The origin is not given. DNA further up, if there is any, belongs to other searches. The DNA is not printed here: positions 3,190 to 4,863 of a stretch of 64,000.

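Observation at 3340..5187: Second ATPase-effector pair: ABC-type ATPase directly abutting a PIN-like nuclease gene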

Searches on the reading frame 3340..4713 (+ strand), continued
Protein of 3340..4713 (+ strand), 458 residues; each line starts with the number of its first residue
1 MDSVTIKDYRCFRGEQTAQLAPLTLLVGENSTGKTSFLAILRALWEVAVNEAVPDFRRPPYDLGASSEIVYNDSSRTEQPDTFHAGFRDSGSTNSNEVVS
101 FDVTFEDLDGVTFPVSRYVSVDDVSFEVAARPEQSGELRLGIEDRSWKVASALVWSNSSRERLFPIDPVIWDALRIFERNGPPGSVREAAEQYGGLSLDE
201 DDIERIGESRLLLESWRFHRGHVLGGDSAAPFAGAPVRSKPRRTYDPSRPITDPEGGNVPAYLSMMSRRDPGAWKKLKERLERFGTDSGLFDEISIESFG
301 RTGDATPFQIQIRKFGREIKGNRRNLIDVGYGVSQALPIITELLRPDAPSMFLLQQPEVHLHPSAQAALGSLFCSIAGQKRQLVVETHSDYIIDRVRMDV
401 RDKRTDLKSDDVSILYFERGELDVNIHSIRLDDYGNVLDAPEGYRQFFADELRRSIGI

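Call 42: search_protein_families(library=padloc, proteins=[L085:5331-5861:+, L088:5323-5829:+, L087:5404-6459:+, L085:5870-6559:+, L085:3944-5347:+, L087:4001-5407:+], max_evalue=0.01)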
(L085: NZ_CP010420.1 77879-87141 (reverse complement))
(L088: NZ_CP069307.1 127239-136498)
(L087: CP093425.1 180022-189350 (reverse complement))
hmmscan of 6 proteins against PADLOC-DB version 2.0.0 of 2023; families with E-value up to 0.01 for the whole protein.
L085:5331-5861:+ (177 aa): 1 family
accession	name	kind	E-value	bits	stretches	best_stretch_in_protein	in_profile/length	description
PDLC04147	HEC-03A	-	9.2e-28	95.3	1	3-162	2-157/159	-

L088:5323-5829:+ (169 aa): 1 family
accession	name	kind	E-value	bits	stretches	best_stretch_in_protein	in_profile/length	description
PDLC04147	HEC-03A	-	1.9e-24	84.5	1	1-149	1-148/159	-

L087:5404-6459:+ (352 aa): 1 family
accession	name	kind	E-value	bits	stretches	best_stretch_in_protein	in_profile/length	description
PDLC04708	PDC-M55B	-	2.5e-26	91.3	1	130-341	90-296/315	-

L085:5870-6559:+ (230 aa): 1 family
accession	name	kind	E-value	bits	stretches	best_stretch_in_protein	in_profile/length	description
PDLC01184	Cas11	-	0.0042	15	0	26-50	21-45/140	Putative small subunit of type III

L085:3944-5347:+ (468 aa): 90 families (the best 25 are shown)
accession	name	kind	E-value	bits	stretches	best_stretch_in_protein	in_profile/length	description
PDLC04148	HEC-03B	-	2.7e-132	440.1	1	1-457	1-455/458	-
PDLC03878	NsnB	-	7.1e-55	185.1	1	1-440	1-336/345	-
PDLC04707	PDC-M55A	-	4.9e-54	181.9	1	2-455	3-418/421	-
PDLC02979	AriA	-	4.3e-24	84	2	282-386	274-373/373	-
PDLC02980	AriA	-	2.2e-15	55.4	2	309-387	232-304/304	-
PDLC02335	AbiLi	-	2.5e-12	44.5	1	1-420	49-262/326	AbiLi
PDLC00077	GajA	-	8e-12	42.5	2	337-388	336-382/616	AAA ATPase domain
PDLC04177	HEC-01A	-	8.5e-12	42.8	2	334-398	296-351/393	-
PDLC04178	HEC-01A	-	2.9e-11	41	2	2-38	9-44/399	-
PDLC00071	GajA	-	3.6e-11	40.6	1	340-388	279-324/588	AAA ATPase domain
PDLC04179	HEC-01A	-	6.3e-11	40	2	1-38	1-37/459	-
PDLC00096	GajA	-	1.3e-10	38.6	1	340-385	294-336/630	AAA ATPase domain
PDLC00063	GajA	-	1.3e-10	38.5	1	337-389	347-403/679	AAA ATPase domain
PDLC00093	GajA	-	2.6e-10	37.6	1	334-388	381-438/736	AAA ATPase domain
PDLC04184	HEC-01A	-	3.6e-10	37.4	1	1-38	1-37/464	-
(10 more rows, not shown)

L087:4001-5407:+ (469 aa): 75 families (the best 25 are shown)
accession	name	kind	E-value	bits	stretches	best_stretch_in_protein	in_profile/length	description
PDLC04707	PDC-M55A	-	8e-80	266.9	1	2-461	4-416/421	-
PDLC03878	NsnB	-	3.1e-57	192.9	1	2-454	3-342/345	-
PDLC04148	HEC-03B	-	4.8e-52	175.5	1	5-457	6-447/458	-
PDLC02979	AriA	-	8.9e-21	73.1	2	264-392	268-373/373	-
PDLC02980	AriA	-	4.3e-12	44.6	2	315-391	239-302/304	-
PDLC02358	Old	-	4e-11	40.4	2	298-395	242-332/578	Old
PDLC00063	GajA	-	1e-09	35.6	1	315-394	316-402/679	AAA ATPase domain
PDLC04177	HEC-01A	-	1.9e-09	35.1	2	6-47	10-52/393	-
PDLC04710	PDC-M56A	-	2.2e-09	34.8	1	316-392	214-285/382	-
PDLC04033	PD-T4-4_A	-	7.1e-09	33.4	0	345-402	327-380/460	-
PDLC04176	HEC-01A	-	2.3e-08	31.8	1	344-394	277-323/371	-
PDLC04389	PDC-M07A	-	3.4e-08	30.9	1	2-39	7-43/443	-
PDLC04178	HEC-01A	-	4.1e-08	30.7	1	3-38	11-45/399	-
PDLC04175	HEC-01A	-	6.9e-08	29.9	1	9-48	11-52/363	-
PDLC04032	PD-T4-4_A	-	8.2e-08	29.6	1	345-430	348-425/474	-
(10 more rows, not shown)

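Call 55: find_homologous_proteins(query=L085:5331-5861:+, max_evalue=0.001)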
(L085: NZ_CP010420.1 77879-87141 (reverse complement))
Query L085:5331-5861:+ (177 aa): 1441 proteins with E <= 0.001 among 1668 candidates; the best 120 are listed.
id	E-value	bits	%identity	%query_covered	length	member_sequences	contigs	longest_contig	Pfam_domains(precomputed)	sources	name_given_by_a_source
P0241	3.6e-118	410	100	100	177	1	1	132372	-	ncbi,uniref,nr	ncbi:hypothetical protein [Azotobacter chroococcum]|uniref:PIN domain-containing protein n=1 Tax=Azo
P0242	7.4e-102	357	88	100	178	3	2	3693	-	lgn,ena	-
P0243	1.0e-99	350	85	100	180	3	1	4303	-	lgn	-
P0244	1.8e-95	336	81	100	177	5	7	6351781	-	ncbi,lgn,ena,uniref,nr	ncbi:hypothetical protein [Pseudomonas aeruginosa]|uniref:hypothetical protein n=1 Tax=Pseudomonas a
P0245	4.6e-94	331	80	100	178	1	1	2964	-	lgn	-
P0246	1.4e-92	326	81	100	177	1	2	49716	-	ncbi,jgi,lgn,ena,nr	ncbi:MAG: hypothetical protein CVV07_13130 [Gammaproteobacteria bacterium HGW-Gammaproteobacteria-11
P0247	5.6e-92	325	78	100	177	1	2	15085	-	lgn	-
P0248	3.8e-91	322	80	100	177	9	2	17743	-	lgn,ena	-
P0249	2.1e-88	313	76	100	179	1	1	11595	-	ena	-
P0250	5.6e-87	308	75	100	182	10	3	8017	-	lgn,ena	-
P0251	8.8e-86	304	75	100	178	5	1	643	-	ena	-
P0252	9.2e-86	304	73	100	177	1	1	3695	-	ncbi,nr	ncbi:hypothetical protein [Ferrovum myxofaciens]|nr:hypothetical protein [Ferrovum myxofaciens]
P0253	1.5e-85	304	75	98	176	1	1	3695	-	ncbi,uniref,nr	ncbi:hypothetical protein FEMY_22590 [Ferrovum myxofaciens]|uniref:PIN domain-containing protein n=2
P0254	2.8e-85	303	72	100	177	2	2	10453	-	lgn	-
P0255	4.1e-85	302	75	100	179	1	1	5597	-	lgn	-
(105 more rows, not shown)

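Call 66: predict_structure(alignment_id=A3)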
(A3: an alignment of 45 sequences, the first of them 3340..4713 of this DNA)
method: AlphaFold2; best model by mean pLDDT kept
length: 458 residues; sequences in the alignment: 45
mean_pLDDT: 79.3   pTM: 0.84
mean pLDDT of the five models: 79.3, 76.1, 76.0, 72.8, 70.6
residues with pLDDT >= 90: 143; 70-90: 210; 50-70: 67; < 50: 38
segments of 3 or more residues with pLDDT < 50: 182-186, 191-195, 223-228, 239-257
pLDDT, mean of each block of 10 residues (from residue 1): 93 91 92 89 91 83 74 63 92 68 91 93 91 84 84 59 83 76 50 58 91 85 51 59 39 48 80 90 89 84 72 71 76 77 82 84 88 91 92 92 92 91 84 83 84 68
secondary structure, 60 per line:
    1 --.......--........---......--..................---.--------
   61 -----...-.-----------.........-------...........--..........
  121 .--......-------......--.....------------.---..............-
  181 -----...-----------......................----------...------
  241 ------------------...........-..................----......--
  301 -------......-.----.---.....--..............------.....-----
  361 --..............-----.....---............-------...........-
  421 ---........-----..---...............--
elements in order: E3-9 E12-19 E23-28 H31-48 E82-90 E98-108 E111-121 E124-129 E137-142 E145-149 H166-179 E186-188 H200-221 E232-234 H259-269 H271-288 E293-298 E308-313 H331-344 E351-355 H363-376 E382-386 H390-401 E412-419 E424-431 H442-456

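Call 70: fold_search(model_id=the predicted structure, library=pdb)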
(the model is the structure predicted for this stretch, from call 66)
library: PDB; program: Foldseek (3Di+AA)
matches with E <= 10: 633; with E <= 0.001: 168
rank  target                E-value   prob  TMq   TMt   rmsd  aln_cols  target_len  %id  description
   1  5dny_B                1.7e-10  1.00  0.36  0.44  15.0       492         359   10  Structure of the ATPrS-Mre11/Rad50-DNA complex (released 2016-02-24)
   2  3qku_A                4.3e-10  1.00  0.38  0.47  16.2       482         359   12  Mre11 Rad50 binding domain in complex with Rad50 and AMP-PNP (released 2011-03-30)
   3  5dny_D                4.6e-10  1.00  0.37  0.45  15.3       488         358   10  Structure of the ATPrS-Mre11/Rad50-DNA complex (released 2016-02-24)
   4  5h68_B                7.5e-10  1.00  0.44  0.58   8.6       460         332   11  Crystal structure of an engaged dimer of the Geobacillus stearothermophilus SMC head domain (released 2017-03-15)
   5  5dac_A                7.5e-10  1.00  0.41  0.43  17.2       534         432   11  ATP-gamma-S bound Rad50 from Chaetomium thermophilum in complex with DNA (released 2016-03-02)
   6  7q2x_B                9.3e-10  1.00  0.39  0.45  18.5       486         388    9  Cryo-EM structure of clamped S.cerevisiae condensin-DNA complex (Form I) (released 2022-03-23)
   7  4i99_B                1.0e-09  1.00  0.43  0.57   8.7       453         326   10  Crystal structure of the SmcHead bound to the C-winged helix domain of ScpA (released 2013-01-30)
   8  4ncj_C                1.3e-09  1.00  0.36  0.49  16.7       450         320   11  Crystal Structure of Pyrococcus furiosis Rad50 R805E mutation with ADP Beryllium Flouride (released 2014-03-05)
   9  1w1w_B                1.5e-09  1.00  0.38  0.51  15.4       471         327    8  Sc Smc1hd:Scc1-C complex, ATPgS (released 2004-09-30)
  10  3qkt_A                1.7e-09  1.00  0.36  0.46  17.1       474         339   12  Rad50 ABC-ATPase with adjacent coiled-coil region in complex with AMP-PNP (released 2011-03-30)
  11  9n6c_D                2.0e-09  1.00  0.36  0.38  14.0       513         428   12  Structure of the Retron IA Complex without the HNH Nuclease (released 2025-04-23)
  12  4ncj_B                2.5e-09  1.00  0.38  0.52  11.1       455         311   11  Crystal Structure of Pyrococcus furiosis Rad50 R805E mutation with ADP Beryllium Flouride (released 2014-03-05)
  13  6qj2_A                3.1e-09  1.00  0.43  0.53  10.9       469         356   11  Crystal structure of the C. thermophilum condensin Smc4 ATPase head in complex with the C-terminal domain of Brn1 (released 2019-07-03)
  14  3auy_A                3.4e-09  1.00  0.36  0.44  17.0       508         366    9  Crystal structure of Rad50 bound to ADP (released 2011-05-25)
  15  5dac_B                4.2e-09  1.00  0.41  0.43  18.3       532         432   12  ATP-gamma-S bound Rad50 from Chaetomium thermophilum in complex with DNA (released 2016-03-02)
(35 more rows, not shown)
